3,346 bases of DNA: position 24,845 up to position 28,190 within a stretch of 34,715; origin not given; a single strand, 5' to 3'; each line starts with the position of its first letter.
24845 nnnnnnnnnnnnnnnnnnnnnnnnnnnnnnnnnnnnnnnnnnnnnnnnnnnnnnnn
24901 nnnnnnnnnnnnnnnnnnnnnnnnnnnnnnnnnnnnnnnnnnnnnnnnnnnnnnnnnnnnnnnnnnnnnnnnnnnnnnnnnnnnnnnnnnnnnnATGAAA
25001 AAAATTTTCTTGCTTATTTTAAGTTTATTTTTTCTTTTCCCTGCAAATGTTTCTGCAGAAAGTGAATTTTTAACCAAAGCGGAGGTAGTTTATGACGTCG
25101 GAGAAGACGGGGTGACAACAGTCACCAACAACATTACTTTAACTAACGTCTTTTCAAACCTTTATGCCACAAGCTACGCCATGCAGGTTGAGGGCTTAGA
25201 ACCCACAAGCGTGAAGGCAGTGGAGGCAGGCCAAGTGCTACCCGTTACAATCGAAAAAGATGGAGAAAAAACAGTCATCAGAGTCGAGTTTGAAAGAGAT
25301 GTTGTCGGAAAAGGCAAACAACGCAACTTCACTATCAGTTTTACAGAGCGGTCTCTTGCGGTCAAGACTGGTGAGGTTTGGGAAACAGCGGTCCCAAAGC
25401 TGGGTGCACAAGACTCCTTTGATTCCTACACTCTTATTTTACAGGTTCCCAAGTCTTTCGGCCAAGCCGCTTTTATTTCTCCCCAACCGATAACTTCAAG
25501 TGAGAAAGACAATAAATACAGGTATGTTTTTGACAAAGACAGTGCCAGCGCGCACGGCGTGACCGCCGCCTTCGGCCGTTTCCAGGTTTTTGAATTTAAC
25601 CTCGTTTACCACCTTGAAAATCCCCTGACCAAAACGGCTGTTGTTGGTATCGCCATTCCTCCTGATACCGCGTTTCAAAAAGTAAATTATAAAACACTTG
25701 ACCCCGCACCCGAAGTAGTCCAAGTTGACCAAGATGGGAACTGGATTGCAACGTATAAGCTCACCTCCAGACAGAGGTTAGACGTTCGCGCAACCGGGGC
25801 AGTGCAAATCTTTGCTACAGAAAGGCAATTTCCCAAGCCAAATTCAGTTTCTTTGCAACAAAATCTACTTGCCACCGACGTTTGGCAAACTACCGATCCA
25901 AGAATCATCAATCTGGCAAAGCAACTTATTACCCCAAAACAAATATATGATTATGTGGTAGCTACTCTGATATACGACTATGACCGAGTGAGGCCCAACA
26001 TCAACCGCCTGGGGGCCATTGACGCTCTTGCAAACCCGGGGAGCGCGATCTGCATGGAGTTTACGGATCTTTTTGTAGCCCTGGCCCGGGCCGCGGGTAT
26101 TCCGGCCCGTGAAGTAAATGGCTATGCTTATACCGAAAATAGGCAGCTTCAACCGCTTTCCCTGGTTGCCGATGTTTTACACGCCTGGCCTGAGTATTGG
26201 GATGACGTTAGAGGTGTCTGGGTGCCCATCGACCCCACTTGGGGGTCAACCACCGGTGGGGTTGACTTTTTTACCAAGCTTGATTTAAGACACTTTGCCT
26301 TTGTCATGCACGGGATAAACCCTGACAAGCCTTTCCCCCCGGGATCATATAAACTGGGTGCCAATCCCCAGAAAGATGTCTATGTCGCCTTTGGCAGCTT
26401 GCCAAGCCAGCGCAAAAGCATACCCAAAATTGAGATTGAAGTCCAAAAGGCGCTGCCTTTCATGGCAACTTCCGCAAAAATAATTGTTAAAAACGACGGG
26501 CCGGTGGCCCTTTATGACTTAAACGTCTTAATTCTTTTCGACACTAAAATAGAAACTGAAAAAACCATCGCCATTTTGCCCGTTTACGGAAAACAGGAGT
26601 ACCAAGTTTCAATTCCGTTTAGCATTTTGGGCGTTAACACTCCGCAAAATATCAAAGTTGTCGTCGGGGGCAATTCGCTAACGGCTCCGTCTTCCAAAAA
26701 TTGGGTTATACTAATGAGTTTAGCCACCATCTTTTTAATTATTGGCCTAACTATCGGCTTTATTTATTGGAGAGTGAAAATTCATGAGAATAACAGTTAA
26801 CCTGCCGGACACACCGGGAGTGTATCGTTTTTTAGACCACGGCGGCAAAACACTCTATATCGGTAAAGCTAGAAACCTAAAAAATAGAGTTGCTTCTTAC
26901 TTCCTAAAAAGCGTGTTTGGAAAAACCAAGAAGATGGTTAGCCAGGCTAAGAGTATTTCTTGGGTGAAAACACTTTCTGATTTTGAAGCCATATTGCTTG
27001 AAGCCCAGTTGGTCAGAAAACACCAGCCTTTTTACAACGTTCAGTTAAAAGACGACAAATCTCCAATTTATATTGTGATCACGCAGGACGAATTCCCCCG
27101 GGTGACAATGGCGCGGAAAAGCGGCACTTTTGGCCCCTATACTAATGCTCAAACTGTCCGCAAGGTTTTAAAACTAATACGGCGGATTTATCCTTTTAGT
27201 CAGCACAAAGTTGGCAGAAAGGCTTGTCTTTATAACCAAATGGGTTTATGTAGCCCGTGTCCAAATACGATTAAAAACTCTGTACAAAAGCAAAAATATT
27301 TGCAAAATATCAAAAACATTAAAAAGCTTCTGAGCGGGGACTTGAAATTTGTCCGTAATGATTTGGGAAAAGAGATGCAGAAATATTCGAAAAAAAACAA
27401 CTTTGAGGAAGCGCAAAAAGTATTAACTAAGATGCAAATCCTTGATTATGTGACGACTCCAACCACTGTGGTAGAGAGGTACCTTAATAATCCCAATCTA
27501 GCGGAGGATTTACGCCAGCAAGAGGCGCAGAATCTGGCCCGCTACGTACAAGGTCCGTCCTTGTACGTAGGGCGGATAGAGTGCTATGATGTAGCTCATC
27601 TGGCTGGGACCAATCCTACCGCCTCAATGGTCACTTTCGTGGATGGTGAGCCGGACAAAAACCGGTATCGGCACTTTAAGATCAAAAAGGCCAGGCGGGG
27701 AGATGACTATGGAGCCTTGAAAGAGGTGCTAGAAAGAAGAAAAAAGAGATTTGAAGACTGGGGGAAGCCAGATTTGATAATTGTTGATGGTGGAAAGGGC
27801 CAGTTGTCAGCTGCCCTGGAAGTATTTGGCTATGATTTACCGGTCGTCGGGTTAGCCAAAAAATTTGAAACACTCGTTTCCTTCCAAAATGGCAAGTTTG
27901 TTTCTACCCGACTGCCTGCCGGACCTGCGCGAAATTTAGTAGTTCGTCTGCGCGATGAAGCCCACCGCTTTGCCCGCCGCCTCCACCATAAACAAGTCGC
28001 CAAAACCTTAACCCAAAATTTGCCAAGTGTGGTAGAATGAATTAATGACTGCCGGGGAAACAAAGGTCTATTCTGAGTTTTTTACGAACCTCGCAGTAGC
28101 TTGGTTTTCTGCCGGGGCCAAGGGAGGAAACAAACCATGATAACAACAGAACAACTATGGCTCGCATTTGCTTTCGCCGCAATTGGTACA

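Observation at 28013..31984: Exact 19-bp duplication of the uvrC 3' end brackets a ~3.95-kb accessory insert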

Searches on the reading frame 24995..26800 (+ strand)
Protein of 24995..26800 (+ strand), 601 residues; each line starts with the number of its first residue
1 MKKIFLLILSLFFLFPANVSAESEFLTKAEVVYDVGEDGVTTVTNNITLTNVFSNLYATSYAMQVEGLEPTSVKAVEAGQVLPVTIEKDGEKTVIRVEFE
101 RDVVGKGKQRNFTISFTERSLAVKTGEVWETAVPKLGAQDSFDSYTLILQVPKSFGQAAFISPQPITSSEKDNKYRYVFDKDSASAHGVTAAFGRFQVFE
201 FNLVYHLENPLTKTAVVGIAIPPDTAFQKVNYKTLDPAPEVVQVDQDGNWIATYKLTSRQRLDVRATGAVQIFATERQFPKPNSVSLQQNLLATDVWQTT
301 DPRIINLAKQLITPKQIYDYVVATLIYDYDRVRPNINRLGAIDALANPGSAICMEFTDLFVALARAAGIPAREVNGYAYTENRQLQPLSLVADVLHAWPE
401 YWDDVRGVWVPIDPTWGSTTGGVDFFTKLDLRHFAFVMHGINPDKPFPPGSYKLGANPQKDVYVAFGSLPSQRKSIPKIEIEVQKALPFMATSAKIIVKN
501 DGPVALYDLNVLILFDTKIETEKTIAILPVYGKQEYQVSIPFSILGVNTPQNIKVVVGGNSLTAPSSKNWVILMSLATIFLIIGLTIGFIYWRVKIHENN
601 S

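Call 8: search_protein_families(library=pfam, proteins=[window:24995-26800:+], max_evalue=0.01)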
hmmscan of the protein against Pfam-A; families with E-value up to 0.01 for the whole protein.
window:24995-26800:+ (601 aa): 2 families
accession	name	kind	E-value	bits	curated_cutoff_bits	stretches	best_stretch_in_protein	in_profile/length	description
PF01841.26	Transglut_core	-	1.1e-16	61.5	23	1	314-414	18-108/108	Transglutaminase-like superfamily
PF11346.13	DUF3149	-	0.00026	20.9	23.2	1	568-598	6-37/40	Protein of unknown function (DUF3149)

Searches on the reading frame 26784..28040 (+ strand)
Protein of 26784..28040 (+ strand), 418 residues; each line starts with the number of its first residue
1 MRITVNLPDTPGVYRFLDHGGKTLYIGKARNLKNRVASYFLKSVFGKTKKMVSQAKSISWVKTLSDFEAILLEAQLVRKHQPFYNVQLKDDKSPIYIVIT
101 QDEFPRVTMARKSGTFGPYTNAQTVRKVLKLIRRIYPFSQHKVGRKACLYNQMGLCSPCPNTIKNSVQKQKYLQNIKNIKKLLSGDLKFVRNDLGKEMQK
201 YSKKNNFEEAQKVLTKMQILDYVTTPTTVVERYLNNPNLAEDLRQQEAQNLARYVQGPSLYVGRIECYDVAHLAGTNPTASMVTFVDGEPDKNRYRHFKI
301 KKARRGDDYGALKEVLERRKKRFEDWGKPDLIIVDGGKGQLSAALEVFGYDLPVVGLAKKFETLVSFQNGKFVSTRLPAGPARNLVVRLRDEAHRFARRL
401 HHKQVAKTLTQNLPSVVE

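Call 8: search_protein_families(library=pfam, proteins=[window:26784-28040:+], max_evalue=0.01)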
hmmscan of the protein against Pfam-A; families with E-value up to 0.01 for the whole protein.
window:26784-28040:+ (418 aa): 3 families
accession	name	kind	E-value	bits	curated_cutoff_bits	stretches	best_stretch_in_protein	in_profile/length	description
PF08459.17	UvrC_RNaseH_dom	-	2.9e-39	134.9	22.3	1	263-397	11-158/159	UvrC RNAse H endonuclease domain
PF01541.30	GIY-YIG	-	2.7e-08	34.4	22.6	1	12-84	3-77/78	GIY-YIG catalytic domain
PF02151.25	UVR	-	0.0083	16.3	21.5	0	193-213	6-26/36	UvrB/uvrC motif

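Call 10: find_encoding_contigs(protein=window:26784-28037:+, flank=10000, max_places=10)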
Protein window:26784-28037:+ (418 aa): 15 contigs read that carry it; 7 places shown.
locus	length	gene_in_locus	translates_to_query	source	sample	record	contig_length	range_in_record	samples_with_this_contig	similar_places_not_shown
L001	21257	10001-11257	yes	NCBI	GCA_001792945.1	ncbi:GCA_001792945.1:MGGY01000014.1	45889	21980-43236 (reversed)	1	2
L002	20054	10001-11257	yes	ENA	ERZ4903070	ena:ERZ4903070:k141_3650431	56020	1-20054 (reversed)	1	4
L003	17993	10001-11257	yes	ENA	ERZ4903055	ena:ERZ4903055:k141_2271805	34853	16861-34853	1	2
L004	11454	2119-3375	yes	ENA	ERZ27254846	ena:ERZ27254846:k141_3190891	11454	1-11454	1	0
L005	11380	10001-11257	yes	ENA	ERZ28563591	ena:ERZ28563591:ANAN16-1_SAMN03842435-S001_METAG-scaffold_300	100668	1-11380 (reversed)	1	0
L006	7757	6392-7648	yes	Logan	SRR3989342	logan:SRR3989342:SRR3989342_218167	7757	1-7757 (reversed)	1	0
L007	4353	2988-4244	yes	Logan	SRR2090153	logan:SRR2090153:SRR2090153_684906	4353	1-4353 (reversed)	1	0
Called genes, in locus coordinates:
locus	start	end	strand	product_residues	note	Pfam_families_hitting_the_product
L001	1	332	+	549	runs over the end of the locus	PF01676:Metalloenzyme, PF06415:iPGM_N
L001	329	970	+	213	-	PF09335:VTT_dom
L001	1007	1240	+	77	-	-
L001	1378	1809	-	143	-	-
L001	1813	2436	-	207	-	PF01726:LexA_DNA_bind, PF00717:Peptidase_S24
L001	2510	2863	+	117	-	PF13650:Asp_protease_2 (weak), PF13975:gag-asp_proteas (weak)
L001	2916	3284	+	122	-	-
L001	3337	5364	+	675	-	PF00270:DEAD (faint), PF04851:ResIII, PF17757:UvrB_inter, PF27431:UvrB_3rd, PF00271:Helicase_C, PF12344:UvrB, PF02151:UVR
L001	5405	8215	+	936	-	PF00005:ABC_tran (faint), PF02463:SMC_N (faint), PF13476:AAA_23 (faint), PF13555:AAA_29 (faint), PF20703:nSTAND1 (faint), PF20720:nSTAND3 (faint), PF17760:UvrA_inter, PF17755:UvrA_DNA-bind, +1 more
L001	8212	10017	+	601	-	PF01841:Transglut_core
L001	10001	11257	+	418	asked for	PF01541:GIY-YIG, PF27096:UvrC_M, PF08459:UvrC_RNaseH_dom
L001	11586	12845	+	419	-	PF01637:ATPase_2 (faint), PF13173:AAA_14, PF13635:DUF4143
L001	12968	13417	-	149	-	PF00293:NUDIX, PF14815:NUDIX_4 (weak)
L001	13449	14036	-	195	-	-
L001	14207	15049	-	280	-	PF01209:Ubie_methyltran, PF02353:CMAS, PF13847:Methyltransf_31, PF08241:Methyltransf_11, PF08242:Methyltransf_12 (weak), PF13649:Methyltransf_25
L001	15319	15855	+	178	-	-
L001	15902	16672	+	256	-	-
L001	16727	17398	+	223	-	-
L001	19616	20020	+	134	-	PF04020:Phage_holin_4_2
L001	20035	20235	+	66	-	PF03840:SecG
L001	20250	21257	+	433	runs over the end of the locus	PF00496:SBP_bac_5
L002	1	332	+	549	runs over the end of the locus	PF01676:Metalloenzyme, PF06415:iPGM_N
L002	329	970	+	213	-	PF09335:VTT_dom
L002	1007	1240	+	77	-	-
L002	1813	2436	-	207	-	PF01726:LexA_DNA_bind, PF00717:Peptidase_S24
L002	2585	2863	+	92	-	-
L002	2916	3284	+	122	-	-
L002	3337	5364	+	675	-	PF00270:DEAD (faint), PF04851:ResIII, PF17757:UvrB_inter, PF27431:UvrB_3rd, PF00271:Helicase_C, PF12344:UvrB, PF02151:UVR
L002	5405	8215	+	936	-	PF00005:ABC_tran (faint), PF02463:SMC_N (faint), PF13476:AAA_23 (faint), PF13555:AAA_29 (faint), PF20703:nSTAND1 (faint), PF20720:nSTAND3 (faint), PF17760:UvrA_inter, PF17755:UvrA_DNA-bind, +1 more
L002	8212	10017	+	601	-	PF01841:Transglut_core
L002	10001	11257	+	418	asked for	PF01541:GIY-YIG, PF27096:UvrC_M, PF08459:UvrC_RNaseH_dom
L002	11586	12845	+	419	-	PF01637:ATPase_2 (faint), PF13173:AAA_14, PF13635:DUF4143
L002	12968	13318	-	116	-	PF00293:NUDIX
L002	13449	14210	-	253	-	-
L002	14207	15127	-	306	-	PF01209:Ubie_methyltran, PF02353:CMAS, PF13847:Methyltransf_31 (weak), PF08241:Methyltransf_11, PF08242:Methyltransf_12 (weak), PF13649:Methyltransf_25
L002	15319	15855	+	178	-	-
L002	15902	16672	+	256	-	-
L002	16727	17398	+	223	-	-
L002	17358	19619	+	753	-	-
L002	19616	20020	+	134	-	PF04020:Phage_holin_4_2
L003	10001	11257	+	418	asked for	PF01541:GIY-YIG, PF27096:UvrC_M, PF08459:UvrC_RNaseH_dom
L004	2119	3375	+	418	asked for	PF01541:GIY-YIG, PF27096:UvrC_M, PF08459:UvrC_RNaseH_dom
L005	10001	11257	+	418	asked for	PF01541:GIY-YIG, PF27096:UvrC_M, PF08459:UvrC_RNaseH_dom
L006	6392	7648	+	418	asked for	PF01541:GIY-YIG, PF27096:UvrC_M, PF08459:UvrC_RNaseH_dom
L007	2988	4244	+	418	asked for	PF01541:GIY-YIG, PF27096:UvrC_M, PF08459:UvrC_RNaseH_dom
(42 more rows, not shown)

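Call 11: find_related_loci(query=window:26784-28037:+, collection=genome_contigs, flank=10000)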
Query window:26784-28037:+ (418 aa) in genome_contigs; peptide patterns used: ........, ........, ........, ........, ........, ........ (x = any residue, [..] = any of these).
76 stretches matched a pattern; 20 encode a relative of the query (tblastn E <= 1e-3); 20 distinct loci.
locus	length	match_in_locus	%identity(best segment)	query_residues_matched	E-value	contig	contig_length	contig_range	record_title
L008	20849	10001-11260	53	7-409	5e-146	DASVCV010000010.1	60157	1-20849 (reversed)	MAG TPA_asm: Patescibacteria group bacterium isolate SMAG_U2016 k141_556111, whole genome shotgun sequence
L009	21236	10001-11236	46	5-407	1e-115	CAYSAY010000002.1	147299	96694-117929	MAG TPA_asm: uncultured Gammaproteobacteria bacterium isolate ERP113451_co1_283 genome assembly, contig: NODE_37_length_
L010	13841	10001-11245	44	7-403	4e-98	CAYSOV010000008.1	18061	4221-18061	MAG TPA_asm: uncultured Gammaproteobacteria bacterium isolate binchicken_co110_923 genome assembly, contig: NODE_6705_le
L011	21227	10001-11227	38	7-401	1e-75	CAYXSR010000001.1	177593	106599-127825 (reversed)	MAG TPA_asm: uncultured Pseudomonadales bacterium isolate SRP323688_co1_112 genome assembly, contig: NODE_150_length_177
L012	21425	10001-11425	34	6-412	2e-70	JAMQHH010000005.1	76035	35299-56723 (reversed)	MAG: Candidatus Dojkabacteria bacterium isolate PAT1 H2_k97_88293, whole genome shotgun sequence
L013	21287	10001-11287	35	7-403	3e-69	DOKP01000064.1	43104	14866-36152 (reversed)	MAG TPA_asm: Candidatus Moraniibacteriota bacterium isolate UBA9337 contig_974, whole genome shotgun sequence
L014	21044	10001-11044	37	5-359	1e-67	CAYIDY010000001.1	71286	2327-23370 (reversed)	MAG TPA_asm: uncultured Candidatus Saccharibacteria bacterium isolate ERP119705_co18_676 genome assembly, contig: NODE_2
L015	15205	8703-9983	35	7-403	4e-67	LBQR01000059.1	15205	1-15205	MAG: Candidatus Moranbacteria bacterium GW2011_GWF2_35_54 UR83_C0059, whole genome shotgun sequence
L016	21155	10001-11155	35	6-401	9e-60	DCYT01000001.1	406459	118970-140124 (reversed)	MAG TPA_asm: Patescibacteria group bacterium UBA2103 UBA2103_contig_798, whole genome shotgun sequence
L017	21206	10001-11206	34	6-418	6e-58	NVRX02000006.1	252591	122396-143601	MAG: Candidatus Wolfebacteria bacterium isolate NORP156 12336, whole genome shotgun sequence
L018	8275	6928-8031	34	54-403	5e-54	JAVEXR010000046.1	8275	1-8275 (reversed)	MAG: Candidatus Moraniibacteriota bacterium isolate BF4_177 NODE_29028_length_8275_cov_7.606529_Biofilm4, whole genome s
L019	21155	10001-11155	35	6-401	8e-59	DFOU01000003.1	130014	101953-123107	MAG TPA_asm: Patescibacteria group bacterium UBA3533 UBA3533_contig_2459, whole genome shotgun sequence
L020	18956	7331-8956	39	7-413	1e-36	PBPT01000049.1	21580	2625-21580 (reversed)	MAG: Candidatus Neomarinimicrobiota bacterium isolate RS350 38251, whole genome shotgun sequence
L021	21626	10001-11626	37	7-413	3e-36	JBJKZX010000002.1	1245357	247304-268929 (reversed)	MAG: Candidatus Neomarinimicrobiota bacterium isolate LRMED-177 Marinisomatales-LRMED-177-C2, whole genome shotgun seque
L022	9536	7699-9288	34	6-397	5e-36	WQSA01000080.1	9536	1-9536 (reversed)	MAG: Candidatus Fibrimonadales bacterium isolate Co191P1bin69 JGI24694J35173_10004689, whole genome shotgun sequence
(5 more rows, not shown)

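Call 19: find_homologous_proteins(query=window:26784-28037:+, max_evalue=1e-60)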
Query window:26784-28037:+ (418 aa): 1764 proteins with E <= 1e-60 among 8000 candidates; the best 120 are listed.
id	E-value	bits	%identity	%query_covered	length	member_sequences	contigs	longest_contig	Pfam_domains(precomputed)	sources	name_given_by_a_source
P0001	3.1e-228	776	100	82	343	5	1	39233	PF27096.1,PF08459.18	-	-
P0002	2.3e-161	555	62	96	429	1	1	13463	PF27096.1,PF01541.31,PF08459.18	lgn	-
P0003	6.0e-138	478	54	96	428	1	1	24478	PF27096.1,PF02151.26,PF01541.31,PF08459.18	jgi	jgi:excinuclease ABC subunit C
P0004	7.6e-137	475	53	97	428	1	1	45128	PF27096.1,PF01541.31,PF08459.18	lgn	-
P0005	1.7e-136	474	53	96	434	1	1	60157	PF01541.31,PF08459.18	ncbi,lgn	ncbi:MAG TPA: GIY-YIG nuclease family protein [Patescibacteria group bacterium]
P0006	2.8e-135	470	52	98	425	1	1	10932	PF27096.1,PF01541.31,PF08459.18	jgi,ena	-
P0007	6.2e-135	468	53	96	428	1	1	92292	PF27096.1,PF01541.31,PF08459.18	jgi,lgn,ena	-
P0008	3.7e-134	466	52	98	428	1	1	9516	PF27096.1,PF01541.31,PF08459.18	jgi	-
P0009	4.6e-134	466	50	96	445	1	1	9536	PF27096.1,PF01541.31,PF08459.18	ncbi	-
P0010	4.8e-134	466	51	96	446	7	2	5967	PF27096.1,PF02151.26,PF01541.31,PF08459.18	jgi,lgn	jgi:excinuclease ABC subunit C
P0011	5.6e-134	465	51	96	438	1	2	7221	PF27096.1,PF02151.26,PF01541.31,PF08459.18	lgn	-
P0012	8.4e-133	461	52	97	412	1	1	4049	PF27096.1,PF02151.26,PF08459.18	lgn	-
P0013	3.2e-132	460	51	97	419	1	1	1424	PF27096.1,PF02151.26,PF01541.31,PF08459.18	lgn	-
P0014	4.3e-132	459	52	97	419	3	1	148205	PF01541.31,PF08459.18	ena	-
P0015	4.4e-132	459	52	97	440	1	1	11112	PF01541.31,PF08459.18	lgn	-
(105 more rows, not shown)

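Call 20: find_encoding_contigs(protein=P0002, flank=10000, max_places=4)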
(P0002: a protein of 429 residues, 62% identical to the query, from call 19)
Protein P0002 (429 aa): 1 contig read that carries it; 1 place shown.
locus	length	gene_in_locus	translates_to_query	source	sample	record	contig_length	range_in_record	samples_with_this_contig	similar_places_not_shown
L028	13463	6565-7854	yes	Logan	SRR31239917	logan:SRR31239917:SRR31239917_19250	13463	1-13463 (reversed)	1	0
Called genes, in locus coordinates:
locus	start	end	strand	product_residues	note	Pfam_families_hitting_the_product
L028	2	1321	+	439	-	?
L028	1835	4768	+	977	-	PF00005:ABC_tran (faint), PF02463:SMC_N (faint), PF13191:AAA_16 (faint), PF13555:AAA_29 (faint), PF20703:nSTAND1 (faint), PF17760:UvrA_inter, PF17755:UvrA_DNA-bind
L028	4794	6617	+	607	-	PF01841:Transglut_core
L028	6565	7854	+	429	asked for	PF01541:GIY-YIG (weak), PF27096:UvrC_M (weak), PF08459:UvrC_RNaseH_dom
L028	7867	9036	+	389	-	-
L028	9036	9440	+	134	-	PF04020:Phage_holin_4_2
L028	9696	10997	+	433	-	PF00496:SBP_bac_5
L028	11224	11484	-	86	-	-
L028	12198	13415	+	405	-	-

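Call 21: find_encoding_contigs(protein=P0001, flank=10000, max_places=6)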
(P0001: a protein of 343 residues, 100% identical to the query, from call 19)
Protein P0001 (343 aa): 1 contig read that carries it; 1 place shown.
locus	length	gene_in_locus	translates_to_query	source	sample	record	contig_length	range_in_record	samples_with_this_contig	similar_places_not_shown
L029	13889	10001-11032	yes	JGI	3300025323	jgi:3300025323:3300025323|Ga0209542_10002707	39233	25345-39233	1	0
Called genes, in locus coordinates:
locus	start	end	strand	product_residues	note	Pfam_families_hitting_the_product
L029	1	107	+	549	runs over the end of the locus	PF01676:Metalloenzyme, PF06415:iPGM_N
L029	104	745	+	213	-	PF09335:VTT_dom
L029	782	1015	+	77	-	-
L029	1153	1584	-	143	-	-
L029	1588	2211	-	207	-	PF01726:LexA_DNA_bind, PF00717:Peptidase_S24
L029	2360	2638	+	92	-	-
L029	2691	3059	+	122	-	-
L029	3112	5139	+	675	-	PF00270:DEAD (faint), PF04851:ResIII, PF17757:UvrB_inter, PF27431:UvrB_3rd, PF00271:Helicase_C, PF12344:UvrB, PF02151:UVR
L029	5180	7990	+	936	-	PF00005:ABC_tran (faint), PF02463:SMC_N (faint), PF13476:AAA_23 (faint), PF13555:AAA_29 (faint), PF20703:nSTAND1 (faint), PF20720:nSTAND3 (faint), PF17760:UvrA_inter, PF17755:UvrA_DNA-bind, +1 more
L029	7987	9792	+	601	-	PF01841:Transglut_core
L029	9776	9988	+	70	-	PF01541:GIY-YIG (weak)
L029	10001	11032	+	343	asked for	PF27096:UvrC_M, PF08459:UvrC_RNaseH_dom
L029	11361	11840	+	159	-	PF13173:AAA_14, PF13401:AAA_22 (faint)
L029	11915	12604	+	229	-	PF13635:DUF4143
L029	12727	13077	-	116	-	PF00293:NUDIX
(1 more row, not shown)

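Call 24: search_protein_families(library=padloc, proteins=[L002:17358-19619:+], max_evalue=0.01)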
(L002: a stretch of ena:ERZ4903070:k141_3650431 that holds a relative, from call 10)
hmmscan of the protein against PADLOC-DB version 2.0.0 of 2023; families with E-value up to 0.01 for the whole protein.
L002:17358-19619:+ (753 aa): 0 families

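Call 25: search_protein_families(library=ncbifam, proteins=[L002:17358-19619:+], max_evalue=0.01)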
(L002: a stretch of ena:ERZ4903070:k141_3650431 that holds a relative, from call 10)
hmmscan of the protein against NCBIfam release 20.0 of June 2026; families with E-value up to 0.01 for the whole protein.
L002:17358-19619:+ (753 aa): 0 families

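Call 49: search_protein_families(library=pfam, proteins=[L002:17358-19619:+], max_evalue=5)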
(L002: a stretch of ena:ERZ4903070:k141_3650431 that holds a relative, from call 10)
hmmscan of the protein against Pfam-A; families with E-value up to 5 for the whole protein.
L002:17358-19619:+ (753 aa): 1 family
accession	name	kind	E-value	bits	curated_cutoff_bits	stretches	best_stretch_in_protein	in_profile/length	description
PF23981.1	DUF7305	-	0.002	18.5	27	1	621-713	75-164/185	Domain of unknown function (DUF7305)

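Call 90: search_protein_families(library=phrogs, proteins=[L002:17358-19619:+, L001:19616-20020:+], max_evalue=0.001)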
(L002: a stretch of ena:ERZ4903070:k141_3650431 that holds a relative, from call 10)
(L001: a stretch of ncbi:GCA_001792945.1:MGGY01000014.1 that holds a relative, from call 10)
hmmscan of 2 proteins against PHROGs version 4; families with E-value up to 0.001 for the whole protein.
L002:17358-19619:+ (753 aa): 0 families

L001:19616-20020:+ (134 aa): 0 families
